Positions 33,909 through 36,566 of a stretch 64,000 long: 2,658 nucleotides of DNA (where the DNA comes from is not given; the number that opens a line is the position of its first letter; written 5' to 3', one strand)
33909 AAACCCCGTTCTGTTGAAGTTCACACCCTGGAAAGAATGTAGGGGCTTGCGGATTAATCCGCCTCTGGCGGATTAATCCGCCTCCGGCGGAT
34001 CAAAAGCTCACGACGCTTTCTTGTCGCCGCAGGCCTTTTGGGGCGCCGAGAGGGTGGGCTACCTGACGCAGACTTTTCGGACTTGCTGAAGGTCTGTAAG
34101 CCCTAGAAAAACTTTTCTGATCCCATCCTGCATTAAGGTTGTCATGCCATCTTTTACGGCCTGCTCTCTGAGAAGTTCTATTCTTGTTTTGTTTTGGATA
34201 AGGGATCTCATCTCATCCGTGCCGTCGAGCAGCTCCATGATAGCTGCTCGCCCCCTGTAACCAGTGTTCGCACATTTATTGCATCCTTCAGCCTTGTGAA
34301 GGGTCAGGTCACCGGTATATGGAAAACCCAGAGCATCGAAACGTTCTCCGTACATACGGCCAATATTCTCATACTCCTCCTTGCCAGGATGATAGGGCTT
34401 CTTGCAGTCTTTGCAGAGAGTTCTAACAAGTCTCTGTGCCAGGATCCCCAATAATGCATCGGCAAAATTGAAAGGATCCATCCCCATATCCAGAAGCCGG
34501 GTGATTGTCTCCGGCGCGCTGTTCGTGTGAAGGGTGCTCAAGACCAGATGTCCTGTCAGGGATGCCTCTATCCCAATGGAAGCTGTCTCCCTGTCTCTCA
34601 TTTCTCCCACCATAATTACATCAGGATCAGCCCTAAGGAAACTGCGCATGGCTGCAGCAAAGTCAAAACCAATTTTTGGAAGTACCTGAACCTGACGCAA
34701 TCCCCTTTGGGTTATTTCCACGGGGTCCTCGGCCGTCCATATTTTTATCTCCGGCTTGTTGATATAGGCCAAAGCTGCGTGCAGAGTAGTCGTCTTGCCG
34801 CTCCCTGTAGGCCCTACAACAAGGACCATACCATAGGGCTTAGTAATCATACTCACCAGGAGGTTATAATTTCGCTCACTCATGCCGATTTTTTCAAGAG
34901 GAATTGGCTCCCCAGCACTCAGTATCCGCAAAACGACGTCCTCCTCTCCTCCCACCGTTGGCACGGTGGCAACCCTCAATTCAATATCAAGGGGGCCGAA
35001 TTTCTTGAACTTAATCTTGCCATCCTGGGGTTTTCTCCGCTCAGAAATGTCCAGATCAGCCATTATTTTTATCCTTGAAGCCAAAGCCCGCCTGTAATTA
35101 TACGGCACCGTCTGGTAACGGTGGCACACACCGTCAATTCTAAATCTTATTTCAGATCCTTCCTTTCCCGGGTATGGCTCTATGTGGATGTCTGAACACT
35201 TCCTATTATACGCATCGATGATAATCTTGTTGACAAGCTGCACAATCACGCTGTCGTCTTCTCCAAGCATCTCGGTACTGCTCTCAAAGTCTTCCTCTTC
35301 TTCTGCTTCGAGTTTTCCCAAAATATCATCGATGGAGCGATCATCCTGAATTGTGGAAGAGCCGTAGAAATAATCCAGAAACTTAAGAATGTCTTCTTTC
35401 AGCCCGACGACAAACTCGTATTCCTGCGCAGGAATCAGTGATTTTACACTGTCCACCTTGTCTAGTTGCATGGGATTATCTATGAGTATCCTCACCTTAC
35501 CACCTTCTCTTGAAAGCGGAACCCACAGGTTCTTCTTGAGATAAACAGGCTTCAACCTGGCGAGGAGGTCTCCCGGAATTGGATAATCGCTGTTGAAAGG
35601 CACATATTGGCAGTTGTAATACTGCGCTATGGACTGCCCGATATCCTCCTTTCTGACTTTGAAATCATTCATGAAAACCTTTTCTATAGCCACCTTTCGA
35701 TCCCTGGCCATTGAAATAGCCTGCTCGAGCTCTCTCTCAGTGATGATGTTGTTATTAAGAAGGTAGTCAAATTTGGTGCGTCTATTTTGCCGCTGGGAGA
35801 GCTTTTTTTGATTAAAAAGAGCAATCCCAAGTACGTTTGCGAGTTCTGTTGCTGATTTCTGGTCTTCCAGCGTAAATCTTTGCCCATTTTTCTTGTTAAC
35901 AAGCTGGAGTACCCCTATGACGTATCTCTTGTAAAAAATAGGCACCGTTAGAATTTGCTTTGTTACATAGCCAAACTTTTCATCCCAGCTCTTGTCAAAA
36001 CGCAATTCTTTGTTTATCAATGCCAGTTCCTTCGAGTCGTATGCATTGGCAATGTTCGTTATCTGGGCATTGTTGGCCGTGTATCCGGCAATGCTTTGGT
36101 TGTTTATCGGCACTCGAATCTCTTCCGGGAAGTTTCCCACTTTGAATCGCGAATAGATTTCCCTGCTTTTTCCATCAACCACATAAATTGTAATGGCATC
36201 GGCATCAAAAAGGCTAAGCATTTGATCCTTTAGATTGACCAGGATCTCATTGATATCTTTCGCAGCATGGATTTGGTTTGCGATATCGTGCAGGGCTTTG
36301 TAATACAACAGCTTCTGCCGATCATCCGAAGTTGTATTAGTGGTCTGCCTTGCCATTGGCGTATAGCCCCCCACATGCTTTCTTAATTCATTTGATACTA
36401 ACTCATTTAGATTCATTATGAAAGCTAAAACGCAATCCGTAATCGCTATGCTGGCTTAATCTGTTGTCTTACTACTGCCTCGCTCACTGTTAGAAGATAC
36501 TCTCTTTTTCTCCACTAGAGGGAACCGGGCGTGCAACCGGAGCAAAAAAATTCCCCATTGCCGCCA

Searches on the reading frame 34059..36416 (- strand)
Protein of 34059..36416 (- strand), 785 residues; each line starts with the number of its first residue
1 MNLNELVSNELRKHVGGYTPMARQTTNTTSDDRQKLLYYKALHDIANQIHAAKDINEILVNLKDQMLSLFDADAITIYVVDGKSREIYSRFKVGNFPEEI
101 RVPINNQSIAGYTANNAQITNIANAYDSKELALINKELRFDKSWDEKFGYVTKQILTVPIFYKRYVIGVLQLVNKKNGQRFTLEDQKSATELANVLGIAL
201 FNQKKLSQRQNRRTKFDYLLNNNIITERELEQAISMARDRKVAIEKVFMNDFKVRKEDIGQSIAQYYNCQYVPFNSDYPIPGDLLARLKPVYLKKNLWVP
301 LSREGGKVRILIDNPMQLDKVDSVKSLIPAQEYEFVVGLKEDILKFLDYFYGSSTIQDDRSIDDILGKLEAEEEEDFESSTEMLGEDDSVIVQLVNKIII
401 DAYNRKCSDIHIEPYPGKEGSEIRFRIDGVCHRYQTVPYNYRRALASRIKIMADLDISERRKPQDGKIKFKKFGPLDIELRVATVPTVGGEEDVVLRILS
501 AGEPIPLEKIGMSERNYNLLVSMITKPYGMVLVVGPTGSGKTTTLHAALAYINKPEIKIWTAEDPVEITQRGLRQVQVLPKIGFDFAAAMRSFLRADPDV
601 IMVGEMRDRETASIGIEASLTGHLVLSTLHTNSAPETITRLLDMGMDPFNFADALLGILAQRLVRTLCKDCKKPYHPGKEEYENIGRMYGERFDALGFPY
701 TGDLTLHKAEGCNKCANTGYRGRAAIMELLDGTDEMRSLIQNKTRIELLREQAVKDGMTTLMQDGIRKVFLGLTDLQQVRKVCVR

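Call 16: search_protein_families(library=pfam, proteins=[window:34059-36416:-], max_evalue=0.00001)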
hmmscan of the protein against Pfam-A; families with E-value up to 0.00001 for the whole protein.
window:34059-36416:- (785 aa): 5 families
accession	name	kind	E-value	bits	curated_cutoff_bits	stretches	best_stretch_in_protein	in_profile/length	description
PF00437.27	T2SSE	-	1.6e-120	402.6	24.9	1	386-779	3-368/370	Type II/IV secretion system protein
PF05157.20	MshEN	-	2e-12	47.4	23.1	1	276-354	9-87/90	MshEN domain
PF13185.12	GAF_2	-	3e-08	34.4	28.6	1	53-200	2-135/136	GAF domain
PF13492.12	GAF_3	-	7.8e-08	33.2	27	1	55-200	2-127/129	GAF domain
PF01590.32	GAF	-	9.7e-08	33.1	22.4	1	56-200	3-133/133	GAF domain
